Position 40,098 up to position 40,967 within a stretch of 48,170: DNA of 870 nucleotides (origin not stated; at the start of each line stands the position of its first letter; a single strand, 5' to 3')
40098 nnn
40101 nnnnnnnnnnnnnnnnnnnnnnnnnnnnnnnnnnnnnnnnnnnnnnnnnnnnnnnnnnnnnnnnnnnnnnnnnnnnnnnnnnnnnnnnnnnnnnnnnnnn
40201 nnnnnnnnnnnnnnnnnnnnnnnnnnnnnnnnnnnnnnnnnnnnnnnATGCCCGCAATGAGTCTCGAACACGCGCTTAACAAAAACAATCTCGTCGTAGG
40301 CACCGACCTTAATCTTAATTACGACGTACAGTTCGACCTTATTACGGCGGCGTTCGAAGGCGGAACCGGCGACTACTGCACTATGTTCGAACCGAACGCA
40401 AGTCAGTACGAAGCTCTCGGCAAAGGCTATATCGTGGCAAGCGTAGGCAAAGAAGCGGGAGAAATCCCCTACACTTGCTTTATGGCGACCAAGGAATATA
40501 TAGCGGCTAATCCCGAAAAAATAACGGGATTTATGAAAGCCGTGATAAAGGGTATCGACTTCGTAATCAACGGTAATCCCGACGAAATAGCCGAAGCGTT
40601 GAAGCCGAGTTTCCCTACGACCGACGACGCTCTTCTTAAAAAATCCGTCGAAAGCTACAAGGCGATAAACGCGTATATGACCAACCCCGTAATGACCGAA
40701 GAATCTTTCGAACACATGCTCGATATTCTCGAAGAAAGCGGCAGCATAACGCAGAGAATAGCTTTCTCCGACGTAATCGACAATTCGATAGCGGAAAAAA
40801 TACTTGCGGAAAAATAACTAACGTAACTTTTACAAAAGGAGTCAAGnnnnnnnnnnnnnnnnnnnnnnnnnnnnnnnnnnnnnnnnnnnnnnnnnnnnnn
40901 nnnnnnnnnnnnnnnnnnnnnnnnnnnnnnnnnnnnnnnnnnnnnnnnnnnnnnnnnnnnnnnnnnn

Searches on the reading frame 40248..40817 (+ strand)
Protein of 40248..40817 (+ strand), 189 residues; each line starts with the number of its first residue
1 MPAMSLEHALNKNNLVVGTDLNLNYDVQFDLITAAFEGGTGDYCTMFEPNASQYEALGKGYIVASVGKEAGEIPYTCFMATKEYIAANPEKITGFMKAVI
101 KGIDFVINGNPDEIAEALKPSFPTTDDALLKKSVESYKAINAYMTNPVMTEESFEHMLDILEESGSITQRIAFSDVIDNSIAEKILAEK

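Call 90: search_protein_families(library=pfam, max_evalue=0.01, proteins=[window:40248-40817:+])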
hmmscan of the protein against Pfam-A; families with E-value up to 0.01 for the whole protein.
window:40248-40817:+ (189 aa): 2 families
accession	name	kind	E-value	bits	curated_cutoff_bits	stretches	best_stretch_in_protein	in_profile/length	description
PF13379.11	NMT1_2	-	0.00011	22.6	24.7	1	2-116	135-246/252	NMT1-like family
PF09084.16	NMT1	-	0.00037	20.9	20.5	1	72-113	175-215/216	NMT1/THI5 like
